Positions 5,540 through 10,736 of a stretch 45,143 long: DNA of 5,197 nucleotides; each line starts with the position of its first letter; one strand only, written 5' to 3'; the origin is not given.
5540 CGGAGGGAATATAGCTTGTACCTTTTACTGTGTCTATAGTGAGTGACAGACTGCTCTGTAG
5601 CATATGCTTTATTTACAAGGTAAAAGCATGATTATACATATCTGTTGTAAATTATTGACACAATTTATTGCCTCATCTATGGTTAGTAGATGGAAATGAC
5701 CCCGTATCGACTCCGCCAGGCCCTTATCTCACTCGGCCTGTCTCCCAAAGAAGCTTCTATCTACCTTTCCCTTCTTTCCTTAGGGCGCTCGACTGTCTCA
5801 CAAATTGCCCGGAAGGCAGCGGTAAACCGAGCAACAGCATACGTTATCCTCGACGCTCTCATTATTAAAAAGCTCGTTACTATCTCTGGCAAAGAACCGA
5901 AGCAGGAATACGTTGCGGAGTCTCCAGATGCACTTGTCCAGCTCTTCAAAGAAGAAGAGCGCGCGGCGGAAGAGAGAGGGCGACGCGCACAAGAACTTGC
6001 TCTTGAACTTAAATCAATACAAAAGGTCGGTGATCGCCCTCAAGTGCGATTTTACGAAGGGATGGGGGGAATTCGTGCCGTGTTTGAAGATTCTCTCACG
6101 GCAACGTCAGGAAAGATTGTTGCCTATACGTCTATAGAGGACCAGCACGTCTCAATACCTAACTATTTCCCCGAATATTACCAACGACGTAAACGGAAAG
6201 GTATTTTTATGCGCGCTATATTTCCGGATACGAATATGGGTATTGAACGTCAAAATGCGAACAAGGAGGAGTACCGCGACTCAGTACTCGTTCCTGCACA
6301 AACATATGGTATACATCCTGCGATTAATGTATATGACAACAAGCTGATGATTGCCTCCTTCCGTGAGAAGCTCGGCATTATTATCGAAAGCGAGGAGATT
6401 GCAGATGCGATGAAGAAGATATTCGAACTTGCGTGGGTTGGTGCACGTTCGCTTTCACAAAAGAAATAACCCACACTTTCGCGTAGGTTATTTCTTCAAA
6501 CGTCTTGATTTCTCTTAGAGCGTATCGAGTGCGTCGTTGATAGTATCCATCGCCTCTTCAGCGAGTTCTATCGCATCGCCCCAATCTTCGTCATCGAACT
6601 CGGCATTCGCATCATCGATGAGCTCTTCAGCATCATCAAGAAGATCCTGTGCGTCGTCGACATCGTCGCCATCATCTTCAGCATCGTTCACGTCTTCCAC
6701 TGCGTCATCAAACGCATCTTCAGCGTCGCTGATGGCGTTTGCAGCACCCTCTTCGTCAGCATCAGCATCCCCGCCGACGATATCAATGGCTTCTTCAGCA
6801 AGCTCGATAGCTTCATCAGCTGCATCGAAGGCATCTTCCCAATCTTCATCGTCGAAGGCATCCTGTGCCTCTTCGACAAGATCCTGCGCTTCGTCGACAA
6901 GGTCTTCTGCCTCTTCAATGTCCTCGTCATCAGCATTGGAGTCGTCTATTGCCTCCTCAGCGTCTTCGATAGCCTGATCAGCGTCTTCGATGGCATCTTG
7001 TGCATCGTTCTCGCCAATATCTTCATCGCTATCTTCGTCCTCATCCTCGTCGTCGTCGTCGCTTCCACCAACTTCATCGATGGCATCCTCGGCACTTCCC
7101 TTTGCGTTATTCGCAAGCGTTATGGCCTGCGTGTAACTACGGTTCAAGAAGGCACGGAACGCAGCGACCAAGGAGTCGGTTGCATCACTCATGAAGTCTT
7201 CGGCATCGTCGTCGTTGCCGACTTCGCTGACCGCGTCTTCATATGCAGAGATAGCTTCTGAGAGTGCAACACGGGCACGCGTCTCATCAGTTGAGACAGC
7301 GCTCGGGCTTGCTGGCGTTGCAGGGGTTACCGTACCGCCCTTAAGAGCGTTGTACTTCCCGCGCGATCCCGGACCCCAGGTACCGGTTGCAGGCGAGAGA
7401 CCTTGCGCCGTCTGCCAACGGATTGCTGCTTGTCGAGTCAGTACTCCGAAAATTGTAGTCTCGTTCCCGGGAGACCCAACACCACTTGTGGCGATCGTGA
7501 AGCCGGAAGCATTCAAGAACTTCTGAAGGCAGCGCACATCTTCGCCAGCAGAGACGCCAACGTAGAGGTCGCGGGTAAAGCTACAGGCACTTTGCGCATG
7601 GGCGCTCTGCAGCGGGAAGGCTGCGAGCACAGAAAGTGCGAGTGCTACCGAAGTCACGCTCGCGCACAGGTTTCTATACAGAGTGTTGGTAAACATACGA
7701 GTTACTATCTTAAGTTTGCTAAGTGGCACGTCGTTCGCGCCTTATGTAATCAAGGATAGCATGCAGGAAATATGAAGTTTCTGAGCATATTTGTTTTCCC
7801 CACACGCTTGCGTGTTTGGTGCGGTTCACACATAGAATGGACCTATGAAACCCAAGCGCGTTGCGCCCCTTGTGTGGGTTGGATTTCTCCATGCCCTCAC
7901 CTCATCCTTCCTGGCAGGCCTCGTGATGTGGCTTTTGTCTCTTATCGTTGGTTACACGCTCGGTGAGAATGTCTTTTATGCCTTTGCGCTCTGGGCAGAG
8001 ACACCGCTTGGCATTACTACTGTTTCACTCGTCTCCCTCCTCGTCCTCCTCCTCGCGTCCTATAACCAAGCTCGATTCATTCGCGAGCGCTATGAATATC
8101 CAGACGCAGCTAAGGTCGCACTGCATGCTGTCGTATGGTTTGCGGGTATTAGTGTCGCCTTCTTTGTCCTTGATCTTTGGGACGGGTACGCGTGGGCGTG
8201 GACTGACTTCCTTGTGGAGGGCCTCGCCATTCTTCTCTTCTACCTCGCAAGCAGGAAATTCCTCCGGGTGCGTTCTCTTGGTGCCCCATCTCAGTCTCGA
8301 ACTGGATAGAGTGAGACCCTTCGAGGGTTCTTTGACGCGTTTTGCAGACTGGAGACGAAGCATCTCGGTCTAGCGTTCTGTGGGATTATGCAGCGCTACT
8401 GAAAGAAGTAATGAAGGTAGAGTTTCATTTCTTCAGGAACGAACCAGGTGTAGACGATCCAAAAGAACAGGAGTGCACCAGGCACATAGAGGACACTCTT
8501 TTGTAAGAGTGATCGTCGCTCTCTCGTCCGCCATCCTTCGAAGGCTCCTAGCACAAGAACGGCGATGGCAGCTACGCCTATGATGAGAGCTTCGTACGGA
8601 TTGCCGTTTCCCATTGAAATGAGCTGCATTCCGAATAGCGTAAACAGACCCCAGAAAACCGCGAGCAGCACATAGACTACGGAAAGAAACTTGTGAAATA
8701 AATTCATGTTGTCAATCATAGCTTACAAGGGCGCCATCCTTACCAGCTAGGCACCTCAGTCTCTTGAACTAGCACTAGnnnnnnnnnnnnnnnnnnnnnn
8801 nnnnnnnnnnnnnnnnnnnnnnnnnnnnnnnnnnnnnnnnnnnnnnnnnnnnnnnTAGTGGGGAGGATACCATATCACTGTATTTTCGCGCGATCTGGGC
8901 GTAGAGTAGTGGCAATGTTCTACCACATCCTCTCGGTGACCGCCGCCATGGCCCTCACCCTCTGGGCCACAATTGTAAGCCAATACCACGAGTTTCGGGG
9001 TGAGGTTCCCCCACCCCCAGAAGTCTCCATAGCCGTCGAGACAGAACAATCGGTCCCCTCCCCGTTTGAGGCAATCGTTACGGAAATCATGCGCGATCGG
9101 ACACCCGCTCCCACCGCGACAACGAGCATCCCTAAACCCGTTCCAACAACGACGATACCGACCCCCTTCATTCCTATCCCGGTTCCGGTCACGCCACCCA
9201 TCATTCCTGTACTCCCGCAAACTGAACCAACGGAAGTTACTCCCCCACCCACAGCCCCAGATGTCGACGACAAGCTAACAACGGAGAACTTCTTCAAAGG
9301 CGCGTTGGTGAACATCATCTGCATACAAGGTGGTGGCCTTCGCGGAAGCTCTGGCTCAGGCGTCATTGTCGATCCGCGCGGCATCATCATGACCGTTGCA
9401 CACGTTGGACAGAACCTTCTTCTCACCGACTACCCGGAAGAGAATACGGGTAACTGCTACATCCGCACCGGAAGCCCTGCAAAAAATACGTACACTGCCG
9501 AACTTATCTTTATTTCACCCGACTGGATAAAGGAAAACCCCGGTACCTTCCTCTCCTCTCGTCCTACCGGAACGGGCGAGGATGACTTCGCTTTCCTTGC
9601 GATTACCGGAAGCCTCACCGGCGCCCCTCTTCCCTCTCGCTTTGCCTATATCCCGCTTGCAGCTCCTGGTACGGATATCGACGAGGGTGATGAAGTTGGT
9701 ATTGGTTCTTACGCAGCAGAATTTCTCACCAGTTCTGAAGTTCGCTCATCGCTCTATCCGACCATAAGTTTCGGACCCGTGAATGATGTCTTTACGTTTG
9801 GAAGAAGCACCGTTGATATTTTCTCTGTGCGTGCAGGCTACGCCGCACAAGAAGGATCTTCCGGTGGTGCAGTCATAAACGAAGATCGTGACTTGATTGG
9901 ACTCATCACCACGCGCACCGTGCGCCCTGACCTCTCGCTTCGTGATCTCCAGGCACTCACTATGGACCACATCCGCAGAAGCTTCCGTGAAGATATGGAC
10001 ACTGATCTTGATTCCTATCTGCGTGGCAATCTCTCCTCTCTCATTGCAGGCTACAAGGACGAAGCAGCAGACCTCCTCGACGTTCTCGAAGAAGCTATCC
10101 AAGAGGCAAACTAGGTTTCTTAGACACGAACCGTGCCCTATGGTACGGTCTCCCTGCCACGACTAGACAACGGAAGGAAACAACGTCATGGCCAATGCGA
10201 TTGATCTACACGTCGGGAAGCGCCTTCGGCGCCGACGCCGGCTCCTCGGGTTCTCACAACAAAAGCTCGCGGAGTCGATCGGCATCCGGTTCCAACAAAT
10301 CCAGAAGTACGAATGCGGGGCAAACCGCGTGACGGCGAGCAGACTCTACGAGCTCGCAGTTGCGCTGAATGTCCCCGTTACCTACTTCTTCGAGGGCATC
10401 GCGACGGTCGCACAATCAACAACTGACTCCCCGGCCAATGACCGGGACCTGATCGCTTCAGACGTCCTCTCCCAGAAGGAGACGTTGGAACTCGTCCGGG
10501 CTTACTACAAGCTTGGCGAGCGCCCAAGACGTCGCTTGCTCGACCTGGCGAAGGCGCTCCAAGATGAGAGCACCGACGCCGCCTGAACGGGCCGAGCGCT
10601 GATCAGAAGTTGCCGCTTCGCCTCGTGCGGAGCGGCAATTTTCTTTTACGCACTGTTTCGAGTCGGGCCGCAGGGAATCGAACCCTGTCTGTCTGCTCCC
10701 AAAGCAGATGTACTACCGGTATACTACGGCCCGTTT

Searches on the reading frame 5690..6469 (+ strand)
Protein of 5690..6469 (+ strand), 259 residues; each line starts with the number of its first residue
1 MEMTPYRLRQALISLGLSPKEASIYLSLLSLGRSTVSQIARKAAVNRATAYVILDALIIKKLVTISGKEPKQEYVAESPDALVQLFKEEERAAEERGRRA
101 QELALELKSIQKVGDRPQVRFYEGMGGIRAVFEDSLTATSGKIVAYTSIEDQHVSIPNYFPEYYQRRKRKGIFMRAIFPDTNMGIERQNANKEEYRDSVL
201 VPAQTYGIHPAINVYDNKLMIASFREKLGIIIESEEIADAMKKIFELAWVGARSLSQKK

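Call 8: search_protein_families(library=pfam, proteins=[window:5690-6469:+])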
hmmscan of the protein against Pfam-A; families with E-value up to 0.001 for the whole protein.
window:5690-6469:+ (259 aa): 1 family
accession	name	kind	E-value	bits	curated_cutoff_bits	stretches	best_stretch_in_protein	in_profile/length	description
PF01978.25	TrmB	-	6.6e-13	48.7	25.6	1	14-79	3-67/68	Sugar-specific transcriptional regulator TrmB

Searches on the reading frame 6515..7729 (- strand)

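Call 8: search_protein_families(library=pfam, proteins=[window:6515-7729:-])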
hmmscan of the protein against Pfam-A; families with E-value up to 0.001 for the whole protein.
window:6515-7729:- (404 aa): 2 families
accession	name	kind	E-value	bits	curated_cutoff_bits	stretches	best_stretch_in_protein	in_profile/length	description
PF01471.23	PG_binding_1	-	7.2e-08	33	23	1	62-120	2-51/57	Putative peptidoglycan binding domain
PF14346.11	DUF4398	-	6.1e-06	27.1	27.9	0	339-394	2-56/78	Domain of unknown function (DUF4398)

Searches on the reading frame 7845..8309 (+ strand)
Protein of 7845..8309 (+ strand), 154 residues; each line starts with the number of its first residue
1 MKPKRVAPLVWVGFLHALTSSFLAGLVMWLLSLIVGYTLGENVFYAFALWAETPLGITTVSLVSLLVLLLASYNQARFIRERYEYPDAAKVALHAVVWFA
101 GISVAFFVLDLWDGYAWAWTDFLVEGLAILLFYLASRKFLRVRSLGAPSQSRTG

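Call 8: search_protein_families(library=pfam, proteins=[window:7845-8309:+])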
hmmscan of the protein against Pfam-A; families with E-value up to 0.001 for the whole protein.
window:7845-8309:+ (154 aa): 0 families

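Call 67: search_protein_families(library=pfam, proteins=[window:7845-8309:+], max_evalue=0.01)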
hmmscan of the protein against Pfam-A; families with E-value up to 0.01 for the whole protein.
window:7845-8309:+ (154 aa): 1 family
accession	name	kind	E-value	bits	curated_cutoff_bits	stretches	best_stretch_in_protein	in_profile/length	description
PF14023.12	Bestrophin-like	-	0.0096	15.9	32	1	64-141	4-82/232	Bestrophin-like domain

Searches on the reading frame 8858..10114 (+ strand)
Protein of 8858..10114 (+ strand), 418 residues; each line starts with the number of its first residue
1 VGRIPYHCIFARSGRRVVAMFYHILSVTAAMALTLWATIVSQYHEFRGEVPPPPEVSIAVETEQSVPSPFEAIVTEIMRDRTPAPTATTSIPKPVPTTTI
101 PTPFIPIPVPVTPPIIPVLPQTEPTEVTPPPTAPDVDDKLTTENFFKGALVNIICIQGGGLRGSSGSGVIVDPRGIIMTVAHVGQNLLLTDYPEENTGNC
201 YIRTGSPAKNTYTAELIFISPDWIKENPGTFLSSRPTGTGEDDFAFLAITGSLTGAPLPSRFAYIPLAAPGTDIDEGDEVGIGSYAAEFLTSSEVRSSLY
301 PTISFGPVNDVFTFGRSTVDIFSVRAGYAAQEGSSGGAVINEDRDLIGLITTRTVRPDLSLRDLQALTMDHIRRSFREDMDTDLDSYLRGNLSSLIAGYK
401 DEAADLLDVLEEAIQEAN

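Call 8: search_protein_families(library=pfam, proteins=[window:8858-10114:+])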
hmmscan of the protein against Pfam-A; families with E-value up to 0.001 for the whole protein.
window:8858-10114:+ (418 aa): 2 families
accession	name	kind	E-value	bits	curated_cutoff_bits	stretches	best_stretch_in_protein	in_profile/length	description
PF13365.12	Trypsin_2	-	5.1e-10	40.7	27.6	1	166-349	1-144/144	Trypsin-like peptidase domain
PF00089.32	Trypsin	-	1.1e-06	29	20.6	1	166-351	27-196/220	Trypsin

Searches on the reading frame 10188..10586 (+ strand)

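Call 8: search_protein_families(library=pfam, proteins=[window:10188-10586:+])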
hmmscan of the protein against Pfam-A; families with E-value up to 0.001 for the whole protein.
window:10188-10586:+ (132 aa): 4 families
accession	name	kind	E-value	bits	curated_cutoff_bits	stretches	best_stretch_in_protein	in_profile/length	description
PF01381.28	HTH_3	-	3.2e-12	46.7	23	1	13-67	1-55/55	Helix-turn-helix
PF12844.13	HTH_19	-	2e-08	34.4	30.2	1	10-70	1-61/64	Helix-turn-helix domain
PF13560.12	HTH_31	-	7.5e-06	26.6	27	1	9-63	2-57/64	Helix-turn-helix domain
PF13443.12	HTH_26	-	0.00066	20.3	22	0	12-63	1-53/63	Cro/C1-type HTH DNA-binding domain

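Call 71: search_protein_families(library=ncbifam, proteins=[window:10188-10586:+], max_evalue=0.00001)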
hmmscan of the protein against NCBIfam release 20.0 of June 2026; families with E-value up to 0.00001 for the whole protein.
window:10188-10586:+ (132 aa): 4 families
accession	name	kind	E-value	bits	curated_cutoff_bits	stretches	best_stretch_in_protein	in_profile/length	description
NF047948.1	male_kill_WMK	equivalog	1.6e-10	40.9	300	1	5-71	2-68/300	WO male-killing family protein Wmk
NF041951.1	phage_RstR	subfamily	2.7e-10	40.5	80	1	9-67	3-61/108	RstR family transcriptional repressor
NF007257.0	PRK09706.1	subfamily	4.2e-09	36.3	101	1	8-106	5-99/135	transcriptional repressor DicA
NF052239.1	antitox_spr1629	equivalog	4.7e-07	29.2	335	1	8-77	2-71/377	spr1629 family repressor/antitoxin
